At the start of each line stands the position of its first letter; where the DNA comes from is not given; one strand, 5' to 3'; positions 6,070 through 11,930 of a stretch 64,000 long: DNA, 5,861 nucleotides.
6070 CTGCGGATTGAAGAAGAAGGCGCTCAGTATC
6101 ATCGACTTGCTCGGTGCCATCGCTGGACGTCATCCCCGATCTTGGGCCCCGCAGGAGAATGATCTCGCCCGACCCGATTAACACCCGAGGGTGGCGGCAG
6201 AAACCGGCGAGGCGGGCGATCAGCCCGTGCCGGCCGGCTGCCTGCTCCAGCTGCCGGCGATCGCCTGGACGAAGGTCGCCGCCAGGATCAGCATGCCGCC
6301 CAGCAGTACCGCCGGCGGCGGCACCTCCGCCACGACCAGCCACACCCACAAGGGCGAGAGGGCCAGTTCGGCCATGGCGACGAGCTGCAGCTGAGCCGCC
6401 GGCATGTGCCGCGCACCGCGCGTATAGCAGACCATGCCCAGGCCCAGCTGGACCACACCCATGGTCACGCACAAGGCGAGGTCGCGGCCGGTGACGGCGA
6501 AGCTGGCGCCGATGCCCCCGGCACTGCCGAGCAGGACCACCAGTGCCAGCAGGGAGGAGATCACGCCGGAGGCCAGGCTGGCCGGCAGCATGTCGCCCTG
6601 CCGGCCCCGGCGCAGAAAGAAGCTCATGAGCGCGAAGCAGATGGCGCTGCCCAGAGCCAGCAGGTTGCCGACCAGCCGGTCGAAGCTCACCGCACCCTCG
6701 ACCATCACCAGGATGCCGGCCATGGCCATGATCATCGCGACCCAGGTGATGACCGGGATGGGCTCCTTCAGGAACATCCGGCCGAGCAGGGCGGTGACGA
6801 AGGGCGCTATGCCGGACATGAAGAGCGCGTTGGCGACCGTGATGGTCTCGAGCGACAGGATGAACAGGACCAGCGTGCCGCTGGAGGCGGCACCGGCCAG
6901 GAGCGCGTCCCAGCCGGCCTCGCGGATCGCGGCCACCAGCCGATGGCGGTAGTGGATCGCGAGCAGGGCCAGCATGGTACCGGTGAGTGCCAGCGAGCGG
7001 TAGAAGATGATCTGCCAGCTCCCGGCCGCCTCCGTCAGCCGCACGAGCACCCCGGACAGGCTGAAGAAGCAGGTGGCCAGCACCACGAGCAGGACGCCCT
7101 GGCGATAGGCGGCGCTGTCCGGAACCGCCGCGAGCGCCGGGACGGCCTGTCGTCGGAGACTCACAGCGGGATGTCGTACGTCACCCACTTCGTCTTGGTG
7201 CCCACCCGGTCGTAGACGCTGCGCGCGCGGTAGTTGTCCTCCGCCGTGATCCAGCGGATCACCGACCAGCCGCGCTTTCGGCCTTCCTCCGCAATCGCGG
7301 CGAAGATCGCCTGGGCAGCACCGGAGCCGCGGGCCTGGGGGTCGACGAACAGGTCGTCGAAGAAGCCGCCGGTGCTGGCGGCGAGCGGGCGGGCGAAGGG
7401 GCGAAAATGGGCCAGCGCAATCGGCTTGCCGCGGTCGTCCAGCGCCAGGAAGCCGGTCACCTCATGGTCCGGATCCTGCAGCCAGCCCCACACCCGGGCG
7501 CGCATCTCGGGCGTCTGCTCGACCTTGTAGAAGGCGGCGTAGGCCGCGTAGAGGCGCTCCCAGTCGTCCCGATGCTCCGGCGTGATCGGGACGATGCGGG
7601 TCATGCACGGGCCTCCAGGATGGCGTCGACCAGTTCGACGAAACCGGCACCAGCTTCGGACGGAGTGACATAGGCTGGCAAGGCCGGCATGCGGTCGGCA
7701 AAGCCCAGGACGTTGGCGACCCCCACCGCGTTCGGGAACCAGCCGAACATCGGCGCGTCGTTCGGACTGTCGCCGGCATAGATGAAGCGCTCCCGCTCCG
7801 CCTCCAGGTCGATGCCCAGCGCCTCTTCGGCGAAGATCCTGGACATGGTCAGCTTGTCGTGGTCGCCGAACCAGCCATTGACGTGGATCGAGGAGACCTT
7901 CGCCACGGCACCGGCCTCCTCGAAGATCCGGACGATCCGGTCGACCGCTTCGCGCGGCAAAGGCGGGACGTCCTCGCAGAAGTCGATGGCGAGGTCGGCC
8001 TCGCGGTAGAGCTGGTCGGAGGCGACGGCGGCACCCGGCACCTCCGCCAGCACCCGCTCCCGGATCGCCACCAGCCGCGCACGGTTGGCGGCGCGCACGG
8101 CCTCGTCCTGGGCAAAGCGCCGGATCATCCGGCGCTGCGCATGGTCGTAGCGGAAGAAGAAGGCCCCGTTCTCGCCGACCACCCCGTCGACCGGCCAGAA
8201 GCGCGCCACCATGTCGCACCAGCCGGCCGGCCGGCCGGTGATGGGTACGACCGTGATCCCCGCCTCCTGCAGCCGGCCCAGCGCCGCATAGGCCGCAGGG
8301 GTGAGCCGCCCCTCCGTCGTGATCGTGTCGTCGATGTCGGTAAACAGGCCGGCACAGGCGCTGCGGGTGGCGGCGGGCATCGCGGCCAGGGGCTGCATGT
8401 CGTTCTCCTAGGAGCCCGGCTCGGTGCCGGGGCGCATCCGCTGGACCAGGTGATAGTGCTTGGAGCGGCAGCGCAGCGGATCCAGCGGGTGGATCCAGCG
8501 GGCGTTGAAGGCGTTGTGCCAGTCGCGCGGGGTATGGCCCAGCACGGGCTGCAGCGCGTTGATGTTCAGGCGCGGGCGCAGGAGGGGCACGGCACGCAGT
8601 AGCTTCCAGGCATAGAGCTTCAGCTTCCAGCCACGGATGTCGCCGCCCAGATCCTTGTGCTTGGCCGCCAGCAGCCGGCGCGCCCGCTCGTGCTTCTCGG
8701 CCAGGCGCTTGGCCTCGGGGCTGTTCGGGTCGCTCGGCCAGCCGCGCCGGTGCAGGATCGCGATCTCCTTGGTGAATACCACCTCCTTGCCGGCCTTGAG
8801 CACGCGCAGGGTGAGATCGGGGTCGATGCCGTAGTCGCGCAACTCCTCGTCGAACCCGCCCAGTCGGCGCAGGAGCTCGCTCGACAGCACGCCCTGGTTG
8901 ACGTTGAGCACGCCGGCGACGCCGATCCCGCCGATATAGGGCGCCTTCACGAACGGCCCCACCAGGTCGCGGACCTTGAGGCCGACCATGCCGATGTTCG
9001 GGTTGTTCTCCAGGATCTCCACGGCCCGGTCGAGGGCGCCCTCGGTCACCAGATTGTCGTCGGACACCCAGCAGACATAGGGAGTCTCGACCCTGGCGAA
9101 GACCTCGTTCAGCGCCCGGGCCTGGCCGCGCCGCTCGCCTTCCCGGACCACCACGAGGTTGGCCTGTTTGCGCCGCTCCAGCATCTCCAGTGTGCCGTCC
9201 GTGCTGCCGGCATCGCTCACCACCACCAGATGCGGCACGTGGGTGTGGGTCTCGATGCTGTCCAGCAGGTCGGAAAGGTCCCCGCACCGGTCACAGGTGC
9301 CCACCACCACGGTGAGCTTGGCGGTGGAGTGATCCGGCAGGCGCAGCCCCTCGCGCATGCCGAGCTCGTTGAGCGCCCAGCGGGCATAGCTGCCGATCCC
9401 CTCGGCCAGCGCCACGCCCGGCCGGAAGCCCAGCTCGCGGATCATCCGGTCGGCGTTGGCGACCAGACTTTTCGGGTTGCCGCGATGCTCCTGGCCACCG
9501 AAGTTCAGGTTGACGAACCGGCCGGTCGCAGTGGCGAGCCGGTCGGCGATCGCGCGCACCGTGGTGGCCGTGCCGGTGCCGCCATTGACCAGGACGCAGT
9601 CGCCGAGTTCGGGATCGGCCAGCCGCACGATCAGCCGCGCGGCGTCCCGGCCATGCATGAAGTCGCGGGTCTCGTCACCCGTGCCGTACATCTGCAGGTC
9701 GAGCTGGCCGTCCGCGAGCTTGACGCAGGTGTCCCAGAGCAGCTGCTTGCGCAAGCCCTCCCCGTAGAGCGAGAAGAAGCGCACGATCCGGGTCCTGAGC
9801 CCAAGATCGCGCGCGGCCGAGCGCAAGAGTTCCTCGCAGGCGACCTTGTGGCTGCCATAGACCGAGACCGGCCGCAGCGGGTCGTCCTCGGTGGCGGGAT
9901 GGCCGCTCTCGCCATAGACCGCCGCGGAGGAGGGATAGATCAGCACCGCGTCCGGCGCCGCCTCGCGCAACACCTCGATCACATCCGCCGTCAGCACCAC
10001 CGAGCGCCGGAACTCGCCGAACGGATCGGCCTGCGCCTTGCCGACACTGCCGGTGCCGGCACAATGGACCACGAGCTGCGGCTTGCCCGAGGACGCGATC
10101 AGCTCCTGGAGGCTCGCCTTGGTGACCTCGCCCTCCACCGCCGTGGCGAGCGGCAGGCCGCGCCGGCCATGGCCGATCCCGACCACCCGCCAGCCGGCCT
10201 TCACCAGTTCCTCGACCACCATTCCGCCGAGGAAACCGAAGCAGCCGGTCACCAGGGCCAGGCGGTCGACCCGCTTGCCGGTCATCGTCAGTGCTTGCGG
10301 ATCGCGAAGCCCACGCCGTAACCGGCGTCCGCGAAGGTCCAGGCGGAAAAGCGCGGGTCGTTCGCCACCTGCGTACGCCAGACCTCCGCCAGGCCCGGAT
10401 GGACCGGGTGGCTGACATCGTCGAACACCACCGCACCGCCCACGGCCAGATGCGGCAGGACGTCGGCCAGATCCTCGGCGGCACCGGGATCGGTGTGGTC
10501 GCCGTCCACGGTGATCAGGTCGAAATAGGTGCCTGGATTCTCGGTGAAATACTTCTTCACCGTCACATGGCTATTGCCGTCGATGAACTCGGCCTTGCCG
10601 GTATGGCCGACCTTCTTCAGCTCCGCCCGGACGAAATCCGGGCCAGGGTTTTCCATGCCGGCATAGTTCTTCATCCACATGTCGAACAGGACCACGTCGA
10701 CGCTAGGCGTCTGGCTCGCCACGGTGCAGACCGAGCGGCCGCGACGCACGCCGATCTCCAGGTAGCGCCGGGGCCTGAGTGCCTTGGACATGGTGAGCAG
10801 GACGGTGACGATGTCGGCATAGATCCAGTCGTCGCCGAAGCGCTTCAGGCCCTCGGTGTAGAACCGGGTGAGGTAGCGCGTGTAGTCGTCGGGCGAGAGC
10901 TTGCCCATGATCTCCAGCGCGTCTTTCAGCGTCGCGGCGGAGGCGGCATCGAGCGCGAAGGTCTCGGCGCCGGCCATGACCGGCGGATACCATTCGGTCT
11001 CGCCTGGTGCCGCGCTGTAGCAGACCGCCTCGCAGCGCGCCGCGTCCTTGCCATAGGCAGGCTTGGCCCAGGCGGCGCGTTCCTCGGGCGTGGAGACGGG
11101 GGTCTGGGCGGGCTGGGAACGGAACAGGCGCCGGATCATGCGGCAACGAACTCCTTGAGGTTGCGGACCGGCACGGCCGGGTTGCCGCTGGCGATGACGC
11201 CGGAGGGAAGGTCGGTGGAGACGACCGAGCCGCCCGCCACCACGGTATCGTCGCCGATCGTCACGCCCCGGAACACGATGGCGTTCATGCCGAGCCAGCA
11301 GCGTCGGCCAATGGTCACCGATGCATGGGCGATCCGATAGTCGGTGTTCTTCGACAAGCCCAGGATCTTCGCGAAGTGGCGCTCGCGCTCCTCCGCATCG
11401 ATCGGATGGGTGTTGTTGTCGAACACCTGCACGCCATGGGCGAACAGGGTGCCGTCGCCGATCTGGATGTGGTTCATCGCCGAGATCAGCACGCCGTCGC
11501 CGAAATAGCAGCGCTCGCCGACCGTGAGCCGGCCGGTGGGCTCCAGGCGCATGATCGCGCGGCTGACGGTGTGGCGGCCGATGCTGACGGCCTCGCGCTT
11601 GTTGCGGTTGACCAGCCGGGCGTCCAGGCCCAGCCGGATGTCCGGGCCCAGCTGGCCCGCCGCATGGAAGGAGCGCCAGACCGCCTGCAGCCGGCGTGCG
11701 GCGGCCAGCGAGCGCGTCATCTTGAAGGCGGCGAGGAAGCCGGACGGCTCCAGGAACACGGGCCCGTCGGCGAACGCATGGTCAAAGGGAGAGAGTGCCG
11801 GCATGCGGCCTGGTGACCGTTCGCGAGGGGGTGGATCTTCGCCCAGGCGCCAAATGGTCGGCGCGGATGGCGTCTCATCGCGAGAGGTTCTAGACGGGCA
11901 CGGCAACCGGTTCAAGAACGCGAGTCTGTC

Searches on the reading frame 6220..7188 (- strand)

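Call 9: search_protein_families(library=pfam, proteins=[window:6220-7188:-], max_evalue=0.001)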
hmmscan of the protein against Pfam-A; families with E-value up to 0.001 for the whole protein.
window:6220-7188:- (322 aa): 2 families
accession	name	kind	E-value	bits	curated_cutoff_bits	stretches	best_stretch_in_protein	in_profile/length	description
PF00892.27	EamA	-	5.1e-21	75.8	28.2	2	31-163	3-134/135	EamA-like transporter family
PF03151.22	TPT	-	7.1e-05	22.8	30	1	79-198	51-170/291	Triose-phosphate Transporter family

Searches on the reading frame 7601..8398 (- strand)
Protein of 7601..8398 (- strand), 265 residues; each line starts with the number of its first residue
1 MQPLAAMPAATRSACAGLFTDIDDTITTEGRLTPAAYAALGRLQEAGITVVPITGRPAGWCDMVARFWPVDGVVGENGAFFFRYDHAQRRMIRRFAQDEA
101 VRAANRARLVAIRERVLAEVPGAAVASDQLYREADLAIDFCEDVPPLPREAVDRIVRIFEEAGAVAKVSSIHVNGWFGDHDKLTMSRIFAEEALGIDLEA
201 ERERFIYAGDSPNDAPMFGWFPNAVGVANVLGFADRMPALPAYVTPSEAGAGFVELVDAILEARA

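Call 9: search_protein_families(library=pfam, proteins=[window:7601-8398:-], max_evalue=0.001)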
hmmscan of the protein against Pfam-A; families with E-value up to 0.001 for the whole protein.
window:7601-8398:- (265 aa): 1 family
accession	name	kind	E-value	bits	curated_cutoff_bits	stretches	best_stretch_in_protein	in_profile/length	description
PF08282.18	Hydrolase_3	-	3.1e-11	43.9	20.9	1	18-94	1-77/255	haloacid dehalogenase-like hydrolase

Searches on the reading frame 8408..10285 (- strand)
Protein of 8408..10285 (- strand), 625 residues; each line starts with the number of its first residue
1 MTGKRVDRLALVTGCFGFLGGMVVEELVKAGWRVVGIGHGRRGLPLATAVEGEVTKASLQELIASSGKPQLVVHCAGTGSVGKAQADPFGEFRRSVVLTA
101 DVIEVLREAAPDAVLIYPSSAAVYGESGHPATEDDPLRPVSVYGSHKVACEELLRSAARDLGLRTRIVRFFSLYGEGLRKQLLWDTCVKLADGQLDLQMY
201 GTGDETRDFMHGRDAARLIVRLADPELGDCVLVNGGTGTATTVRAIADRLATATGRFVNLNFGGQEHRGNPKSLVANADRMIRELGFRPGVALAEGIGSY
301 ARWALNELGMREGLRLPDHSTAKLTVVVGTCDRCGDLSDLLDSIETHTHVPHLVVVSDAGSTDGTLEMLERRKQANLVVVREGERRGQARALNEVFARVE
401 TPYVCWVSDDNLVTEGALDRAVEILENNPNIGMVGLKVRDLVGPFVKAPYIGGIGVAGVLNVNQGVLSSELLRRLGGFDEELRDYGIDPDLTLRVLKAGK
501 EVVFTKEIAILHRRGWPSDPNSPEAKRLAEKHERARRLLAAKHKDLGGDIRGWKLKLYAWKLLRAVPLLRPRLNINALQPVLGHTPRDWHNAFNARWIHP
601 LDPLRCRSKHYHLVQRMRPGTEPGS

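Call 8: search_protein_families(library=pfam, proteins=[window:8408-10285:-], max_evalue=0.001)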
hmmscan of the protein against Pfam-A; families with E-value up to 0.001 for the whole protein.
window:8408-10285:- (625 aa): 8 families
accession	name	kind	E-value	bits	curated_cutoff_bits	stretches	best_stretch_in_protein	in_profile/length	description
PF01370.27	Epimerase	-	1.4e-40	139.7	20.9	1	10-224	1-226/240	NAD dependent epimerase/dehydratase family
PF16363.11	GDP_Man_Dehyd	-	8.3e-24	85.1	27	1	11-297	1-329/332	GDP-mannose 4,6 dehydratase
PF00535.33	Glycos_transf_2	-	2.8e-14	53.8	23.3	1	325-435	1-113/168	Glycosyl transferase family 2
PF04321.23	RmlD_sub_bind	-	1.3e-13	51.2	27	1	11-224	4-198/287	RmlD substrate binding domain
PF13641.12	Glyco_tranf_2_3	-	3.1e-09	37.6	27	1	324-438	3-123/230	Glycosyltransferase like family 2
PF01073.25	3Beta_HSD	-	3.7e-05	23.3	22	1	11-209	1-215/280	3-beta hydroxysteroid dehydrogenase/isomerase family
PF10111.15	Glyco_tranf_2_2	-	5.1e-05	23.3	27.3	0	352-425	31-106/276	Glycosyltransferase like family 2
PF13704.12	Glyco_tranf_2_4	-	0.00018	22.3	27.5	1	349-413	18-84/98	Glycosyl transferase family 2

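Call 76: search_protein_families(library=ncbifam, proteins=[window:8408-10285:-], max_evalue=0.001)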
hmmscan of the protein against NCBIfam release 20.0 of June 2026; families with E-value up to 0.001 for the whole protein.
window:8408-10285:- (625 aa): 29 families (the best 25 are shown)
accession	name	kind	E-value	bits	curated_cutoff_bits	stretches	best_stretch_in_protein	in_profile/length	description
TIGR01179.1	galE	equivalog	2.7e-26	92.2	262.3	1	11-304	3-325/332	UDP-glucose 4-epimerase GalE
TIGR01181.1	dTDP_gluc_dehyt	equivalog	1.5e-21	76.8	365.1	1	11-306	3-313/321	dTDP-glucose 4,6-dehydratase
NF041875.1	EPS_EpsD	equivalog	1.7e-14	53.9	370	1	324-430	1-109/325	exopolysaccharide biosynthesis glycosyltransferase EpsD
TIGR02197.1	heptose_epim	equivalog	5.8e-14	52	274.6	1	11-305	2-314/316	ADP-glyceromanno-heptose 6-epimerase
TIGR03965.1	mycofact_glyco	equivalog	1.2e-13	50.8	280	1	316-438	68-191/467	mycofactocin biosynthesis glycosyltransferase MftF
TIGR04180.1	EDH_00030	hypoth_equivalog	2.7e-12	46.4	475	1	93-269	95-271/297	NAD-dependent 4,6-dehydratase LegB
NF047922.1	GDPFucSynFcl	equivalog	1.7e-11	44.1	500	1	57-307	43-304/308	GDP-L-fucose synthase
NF007956.0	PRK10675.1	subfamily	2e-11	43.6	394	1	47-158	52-164/338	UDP-glucose 4-epimerase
TIGR01214.1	rmlD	equivalog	2e-11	43.5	224.05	1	11-181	3-158/285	dTDP-4-dehydrorhamnose reductase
TIGR04440.1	glyco_TIGR04440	domain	1.9e-09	37.6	70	1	323-433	1-114/215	TIGR00180 family glycosyltransferase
NF043036.1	ErythonDh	equivalog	6.5e-08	32.1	325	1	49-160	56-166/321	D-erythronate dehydrogenase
TIGR03937.1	PgaC_IcaA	equivalog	1.6e-07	30.6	422.3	1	317-434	40-159/407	poly-beta-1,6-N-acetyl-D-glucosamine synthase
NF007490.0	PRK10084.1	subfamily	5.4e-07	28.9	649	1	132-307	156-337/361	dTDP-glucose 4,6-dehydratase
TIGR02622.1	CDP_4_6_dhtase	equivalog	1.2e-06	27.9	278.45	1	11-155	8-166/352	CDP-glucose 4,6-dehydratase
NF008360.0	PRK11150.1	equivalog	4.9e-06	26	452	1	115-302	111-304/310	ADP-glyceromanno-heptose 6-epimerase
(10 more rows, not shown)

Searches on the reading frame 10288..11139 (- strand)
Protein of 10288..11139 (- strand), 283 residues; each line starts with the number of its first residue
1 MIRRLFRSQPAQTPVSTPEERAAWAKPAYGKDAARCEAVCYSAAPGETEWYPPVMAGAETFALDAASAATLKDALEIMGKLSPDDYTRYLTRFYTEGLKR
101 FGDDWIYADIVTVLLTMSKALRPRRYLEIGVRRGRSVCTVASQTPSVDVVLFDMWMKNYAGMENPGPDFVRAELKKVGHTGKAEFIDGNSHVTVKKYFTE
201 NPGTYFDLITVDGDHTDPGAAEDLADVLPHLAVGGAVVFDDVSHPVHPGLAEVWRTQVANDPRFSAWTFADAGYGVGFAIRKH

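Call 8: search_protein_families(library=pfam, proteins=[window:10288-11139:-], max_evalue=0.001)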
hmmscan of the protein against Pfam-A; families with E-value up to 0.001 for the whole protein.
window:10288-11139:- (283 aa): 2 families
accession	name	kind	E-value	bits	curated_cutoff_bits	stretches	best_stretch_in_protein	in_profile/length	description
PF13578.12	Methyltransf_24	-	5.6e-15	56.5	26.3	1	127-242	1-105/105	Methyltransferase domain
PF01596.23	Methyltransf_3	-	7.7e-05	22.5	22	1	113-241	38-154/204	O-methyltransferase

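Call 76: search_protein_families(library=ncbifam, proteins=[window:10288-11139:-], max_evalue=0.001)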
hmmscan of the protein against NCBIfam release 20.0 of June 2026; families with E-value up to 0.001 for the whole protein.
window:10288-11139:- (283 aa): 0 families

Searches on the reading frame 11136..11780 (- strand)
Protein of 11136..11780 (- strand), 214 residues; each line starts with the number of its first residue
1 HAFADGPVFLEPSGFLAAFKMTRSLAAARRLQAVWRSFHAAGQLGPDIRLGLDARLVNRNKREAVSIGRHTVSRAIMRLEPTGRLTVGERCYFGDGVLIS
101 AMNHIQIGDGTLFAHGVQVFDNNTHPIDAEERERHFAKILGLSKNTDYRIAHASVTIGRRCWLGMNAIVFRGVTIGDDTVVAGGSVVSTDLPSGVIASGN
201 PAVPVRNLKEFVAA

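Call 27: search_protein_families(library=pfam, proteins=[window:11136-11780:-], max_evalue=1)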
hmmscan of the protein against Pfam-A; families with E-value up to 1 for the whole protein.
window:11136-11780:- (214 aa): 3 families
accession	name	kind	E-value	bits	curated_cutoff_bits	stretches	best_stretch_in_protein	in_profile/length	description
PF00132.30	Hexapep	-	1e-10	41.3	27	1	155-188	2-35/36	Bacterial transferase hexapeptide (six repeats)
PF14602.12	Hexapep_2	-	6.5e-09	35.8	27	1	155-187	2-32/34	Hexapeptide repeat of succinyl-transferase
PF25084.1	LbH_EIF2B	-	0.0076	16.7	54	1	153-189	60-95/105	EIF2B subunit epsilon LbH domain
